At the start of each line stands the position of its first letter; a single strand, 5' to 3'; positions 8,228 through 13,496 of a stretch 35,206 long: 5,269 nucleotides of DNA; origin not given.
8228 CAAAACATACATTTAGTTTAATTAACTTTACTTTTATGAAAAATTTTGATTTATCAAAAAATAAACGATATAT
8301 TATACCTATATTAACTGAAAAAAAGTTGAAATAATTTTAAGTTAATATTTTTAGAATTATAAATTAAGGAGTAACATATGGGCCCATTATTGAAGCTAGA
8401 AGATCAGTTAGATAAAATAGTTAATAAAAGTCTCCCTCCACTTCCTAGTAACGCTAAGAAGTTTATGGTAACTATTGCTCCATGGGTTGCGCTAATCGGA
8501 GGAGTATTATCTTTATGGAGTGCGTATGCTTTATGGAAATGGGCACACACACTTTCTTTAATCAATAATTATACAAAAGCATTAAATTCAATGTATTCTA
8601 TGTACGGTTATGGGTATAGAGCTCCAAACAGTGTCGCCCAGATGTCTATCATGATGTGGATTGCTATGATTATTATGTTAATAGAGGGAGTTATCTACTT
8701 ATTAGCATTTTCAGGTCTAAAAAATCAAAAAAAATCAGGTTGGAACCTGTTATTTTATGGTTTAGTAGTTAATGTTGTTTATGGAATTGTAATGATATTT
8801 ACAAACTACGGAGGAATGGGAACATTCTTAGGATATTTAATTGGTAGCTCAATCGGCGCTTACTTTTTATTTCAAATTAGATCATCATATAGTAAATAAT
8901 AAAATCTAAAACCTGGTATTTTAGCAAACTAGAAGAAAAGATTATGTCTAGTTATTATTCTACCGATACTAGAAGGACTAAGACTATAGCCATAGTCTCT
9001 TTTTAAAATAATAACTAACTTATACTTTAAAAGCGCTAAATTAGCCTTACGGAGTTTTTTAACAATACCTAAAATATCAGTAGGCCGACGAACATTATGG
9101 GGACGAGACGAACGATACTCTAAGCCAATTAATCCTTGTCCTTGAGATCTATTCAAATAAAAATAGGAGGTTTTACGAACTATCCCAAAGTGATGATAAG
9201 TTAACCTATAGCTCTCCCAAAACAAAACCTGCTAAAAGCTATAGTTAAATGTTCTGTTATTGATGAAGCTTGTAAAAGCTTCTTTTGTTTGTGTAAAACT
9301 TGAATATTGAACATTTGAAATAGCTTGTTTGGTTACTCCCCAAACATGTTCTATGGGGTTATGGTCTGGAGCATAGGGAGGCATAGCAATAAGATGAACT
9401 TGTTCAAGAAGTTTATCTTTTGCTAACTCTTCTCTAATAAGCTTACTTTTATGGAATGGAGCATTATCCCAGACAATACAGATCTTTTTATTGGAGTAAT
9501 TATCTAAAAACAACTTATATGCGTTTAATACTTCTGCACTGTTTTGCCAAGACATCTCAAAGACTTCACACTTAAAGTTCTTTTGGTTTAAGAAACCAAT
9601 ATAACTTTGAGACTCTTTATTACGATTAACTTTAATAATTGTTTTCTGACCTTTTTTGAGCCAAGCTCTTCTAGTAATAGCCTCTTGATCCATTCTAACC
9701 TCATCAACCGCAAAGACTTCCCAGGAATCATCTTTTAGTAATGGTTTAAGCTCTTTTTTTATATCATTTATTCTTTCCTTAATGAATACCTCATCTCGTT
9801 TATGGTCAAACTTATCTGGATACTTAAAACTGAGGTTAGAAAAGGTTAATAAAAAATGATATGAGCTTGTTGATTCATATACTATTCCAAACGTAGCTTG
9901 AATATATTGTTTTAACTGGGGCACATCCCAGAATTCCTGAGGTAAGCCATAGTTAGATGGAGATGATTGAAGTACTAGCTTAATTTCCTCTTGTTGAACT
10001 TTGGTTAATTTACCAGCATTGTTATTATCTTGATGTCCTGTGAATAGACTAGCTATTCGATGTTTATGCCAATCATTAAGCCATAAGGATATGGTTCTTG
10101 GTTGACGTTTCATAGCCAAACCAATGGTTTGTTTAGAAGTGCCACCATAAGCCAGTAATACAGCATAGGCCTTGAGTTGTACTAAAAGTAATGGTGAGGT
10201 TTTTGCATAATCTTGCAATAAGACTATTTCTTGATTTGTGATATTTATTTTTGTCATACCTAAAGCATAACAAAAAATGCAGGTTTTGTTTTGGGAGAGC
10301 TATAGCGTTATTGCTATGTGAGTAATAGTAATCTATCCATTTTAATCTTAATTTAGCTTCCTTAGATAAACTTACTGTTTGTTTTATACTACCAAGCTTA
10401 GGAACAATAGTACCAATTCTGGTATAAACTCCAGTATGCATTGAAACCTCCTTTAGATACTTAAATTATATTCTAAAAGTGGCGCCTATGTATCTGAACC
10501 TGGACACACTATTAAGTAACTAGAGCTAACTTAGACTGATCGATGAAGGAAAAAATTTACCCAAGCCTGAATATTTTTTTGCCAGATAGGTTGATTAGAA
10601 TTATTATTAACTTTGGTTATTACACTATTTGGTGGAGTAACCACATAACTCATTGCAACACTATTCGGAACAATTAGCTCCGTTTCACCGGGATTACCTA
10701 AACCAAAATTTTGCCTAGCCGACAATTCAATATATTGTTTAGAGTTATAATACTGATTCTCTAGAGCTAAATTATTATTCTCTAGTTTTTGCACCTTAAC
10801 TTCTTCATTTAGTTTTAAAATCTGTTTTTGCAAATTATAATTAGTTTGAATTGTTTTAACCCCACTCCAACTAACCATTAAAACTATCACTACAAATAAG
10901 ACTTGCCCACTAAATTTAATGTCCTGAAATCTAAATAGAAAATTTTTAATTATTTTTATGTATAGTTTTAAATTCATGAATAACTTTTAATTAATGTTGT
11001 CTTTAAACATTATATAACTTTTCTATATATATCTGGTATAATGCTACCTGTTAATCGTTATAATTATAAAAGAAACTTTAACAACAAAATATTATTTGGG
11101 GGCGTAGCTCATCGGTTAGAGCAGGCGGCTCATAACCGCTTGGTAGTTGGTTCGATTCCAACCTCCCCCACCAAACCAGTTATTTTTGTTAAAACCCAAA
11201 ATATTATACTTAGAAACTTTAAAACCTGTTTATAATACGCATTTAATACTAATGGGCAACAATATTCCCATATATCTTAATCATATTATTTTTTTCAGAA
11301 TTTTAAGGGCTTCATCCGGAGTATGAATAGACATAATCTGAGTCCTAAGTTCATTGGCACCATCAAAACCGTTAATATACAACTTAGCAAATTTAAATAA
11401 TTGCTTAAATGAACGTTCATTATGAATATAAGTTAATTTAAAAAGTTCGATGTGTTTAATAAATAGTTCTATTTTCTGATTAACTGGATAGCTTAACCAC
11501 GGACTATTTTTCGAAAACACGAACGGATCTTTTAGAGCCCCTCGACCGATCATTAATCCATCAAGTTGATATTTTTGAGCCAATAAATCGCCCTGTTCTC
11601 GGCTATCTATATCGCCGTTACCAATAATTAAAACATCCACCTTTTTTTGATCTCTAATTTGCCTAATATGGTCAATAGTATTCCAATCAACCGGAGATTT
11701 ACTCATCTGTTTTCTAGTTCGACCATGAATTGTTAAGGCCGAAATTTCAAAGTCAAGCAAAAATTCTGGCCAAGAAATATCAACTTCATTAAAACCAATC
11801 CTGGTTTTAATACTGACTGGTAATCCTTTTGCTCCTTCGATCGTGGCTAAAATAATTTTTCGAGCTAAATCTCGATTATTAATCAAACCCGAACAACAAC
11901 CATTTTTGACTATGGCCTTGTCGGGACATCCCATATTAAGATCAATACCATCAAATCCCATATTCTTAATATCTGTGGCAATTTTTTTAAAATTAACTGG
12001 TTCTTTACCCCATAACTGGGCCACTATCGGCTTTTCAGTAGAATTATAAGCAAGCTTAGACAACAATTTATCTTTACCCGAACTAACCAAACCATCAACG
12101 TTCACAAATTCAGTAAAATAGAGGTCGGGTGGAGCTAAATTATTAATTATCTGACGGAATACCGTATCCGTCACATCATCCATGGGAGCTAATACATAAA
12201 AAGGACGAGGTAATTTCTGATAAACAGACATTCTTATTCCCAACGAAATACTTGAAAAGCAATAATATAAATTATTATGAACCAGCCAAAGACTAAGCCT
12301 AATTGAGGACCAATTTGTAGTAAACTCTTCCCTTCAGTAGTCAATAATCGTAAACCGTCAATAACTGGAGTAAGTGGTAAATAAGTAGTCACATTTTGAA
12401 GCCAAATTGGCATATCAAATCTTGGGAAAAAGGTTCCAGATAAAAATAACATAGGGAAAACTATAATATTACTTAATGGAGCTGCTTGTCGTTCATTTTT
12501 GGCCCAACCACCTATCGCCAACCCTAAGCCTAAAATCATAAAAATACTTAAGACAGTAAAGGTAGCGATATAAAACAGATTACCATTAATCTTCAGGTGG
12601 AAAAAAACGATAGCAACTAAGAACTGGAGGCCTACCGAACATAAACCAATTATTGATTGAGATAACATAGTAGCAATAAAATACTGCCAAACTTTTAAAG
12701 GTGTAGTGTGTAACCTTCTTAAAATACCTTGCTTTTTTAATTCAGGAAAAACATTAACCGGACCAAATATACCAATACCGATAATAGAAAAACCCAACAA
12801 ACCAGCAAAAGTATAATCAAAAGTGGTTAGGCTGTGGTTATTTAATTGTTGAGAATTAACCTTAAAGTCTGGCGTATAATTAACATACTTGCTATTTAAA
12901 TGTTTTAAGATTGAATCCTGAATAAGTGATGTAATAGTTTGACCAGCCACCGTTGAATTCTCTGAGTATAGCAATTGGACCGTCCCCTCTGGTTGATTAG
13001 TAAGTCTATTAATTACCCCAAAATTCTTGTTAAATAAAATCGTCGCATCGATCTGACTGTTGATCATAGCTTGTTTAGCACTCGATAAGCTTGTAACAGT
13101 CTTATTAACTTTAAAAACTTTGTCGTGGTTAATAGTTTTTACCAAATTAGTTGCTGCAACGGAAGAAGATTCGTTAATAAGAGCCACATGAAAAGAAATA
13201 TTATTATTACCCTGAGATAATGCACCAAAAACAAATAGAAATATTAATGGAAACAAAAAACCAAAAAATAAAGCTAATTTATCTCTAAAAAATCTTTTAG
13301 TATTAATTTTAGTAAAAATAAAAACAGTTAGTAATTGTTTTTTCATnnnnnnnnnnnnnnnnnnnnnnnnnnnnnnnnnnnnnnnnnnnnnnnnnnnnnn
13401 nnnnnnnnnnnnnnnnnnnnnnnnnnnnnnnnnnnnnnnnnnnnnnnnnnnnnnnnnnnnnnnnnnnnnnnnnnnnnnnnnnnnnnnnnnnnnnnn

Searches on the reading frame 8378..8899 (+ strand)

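Call 55: search_protein_families(library=pfam, proteins=[window:8378-8899:+], max_evalue=0.001)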
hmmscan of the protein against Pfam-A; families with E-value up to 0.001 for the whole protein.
window:8378-8899:+ (173 aa): 1 family
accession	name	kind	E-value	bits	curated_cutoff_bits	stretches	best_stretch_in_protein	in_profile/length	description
PF19779.4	DUF6264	-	0.00015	22.4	31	1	50-140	82-171/183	Family of unknown function (DUF6264)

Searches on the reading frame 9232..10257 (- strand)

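Call 55: search_protein_families(library=pfam, proteins=[window:9232-10257:-], max_evalue=0.001)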
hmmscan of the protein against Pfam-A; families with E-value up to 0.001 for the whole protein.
window:9232-10257:- (341 aa): 2 families
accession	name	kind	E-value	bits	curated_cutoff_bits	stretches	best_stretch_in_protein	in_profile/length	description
PF13358.12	DDE_3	-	2e-23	83.3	28.6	1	182-322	3-143/146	DDE superfamily endonuclease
PF13592.12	HTH_33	-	1.8e-05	24.7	25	1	107-160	2-54/60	Winged helix-turn helix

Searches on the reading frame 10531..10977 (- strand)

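Call 55: search_protein_families(library=pfam, proteins=[window:10531-10977:-], max_evalue=0.001)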
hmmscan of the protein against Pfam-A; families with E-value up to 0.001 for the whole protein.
window:10531-10977:- (148 aa): 2 families
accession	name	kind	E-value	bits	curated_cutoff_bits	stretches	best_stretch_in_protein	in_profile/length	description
PF04977.20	DivIC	-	2e-12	47.2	28.9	1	28-105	1-79/80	Septum formation initiator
PF04999.18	FtsL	-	0.00038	20.9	22.9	1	25-100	13-91/97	Cell division protein FtsL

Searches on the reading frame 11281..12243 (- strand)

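Call 56: search_protein_families(library=pfam, proteins=[window:11281-12243:-], max_evalue=0.001)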
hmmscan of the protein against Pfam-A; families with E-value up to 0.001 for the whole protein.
window:11281-12243:- (320 aa): 1 family
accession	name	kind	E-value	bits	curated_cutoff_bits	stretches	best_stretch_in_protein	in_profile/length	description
PF01207.24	Dus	-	6.1e-54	183.7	20.4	1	18-317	2-303/311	Dihydrouridine synthase (Dus)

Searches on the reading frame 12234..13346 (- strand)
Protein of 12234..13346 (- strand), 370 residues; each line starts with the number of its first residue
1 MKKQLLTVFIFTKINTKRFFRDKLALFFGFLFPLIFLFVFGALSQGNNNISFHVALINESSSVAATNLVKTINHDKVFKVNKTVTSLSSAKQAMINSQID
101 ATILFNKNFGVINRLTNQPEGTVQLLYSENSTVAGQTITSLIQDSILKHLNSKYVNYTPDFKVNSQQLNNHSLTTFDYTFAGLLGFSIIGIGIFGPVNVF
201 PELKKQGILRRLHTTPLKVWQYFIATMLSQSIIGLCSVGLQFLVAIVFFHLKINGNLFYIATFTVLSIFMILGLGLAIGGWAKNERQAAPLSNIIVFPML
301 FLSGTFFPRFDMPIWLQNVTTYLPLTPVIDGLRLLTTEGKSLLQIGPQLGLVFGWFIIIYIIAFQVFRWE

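Call 56: search_protein_families(library=pfam, proteins=[window:12234-13346:-], max_evalue=0.001)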
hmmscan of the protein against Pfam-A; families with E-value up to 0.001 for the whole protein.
window:12234-13346:- (370 aa): 2 families
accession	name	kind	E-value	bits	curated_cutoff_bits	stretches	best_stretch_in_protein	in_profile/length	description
PF12698.13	ABC2_membrane_3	-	8.4e-40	137.3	31.6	1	26-364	4-346/347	ABC-2 family transporter protein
PF01061.29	ABC2_membrane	-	1.5e-28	100.3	26.9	1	127-333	15-207/211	ABC-2 type transporter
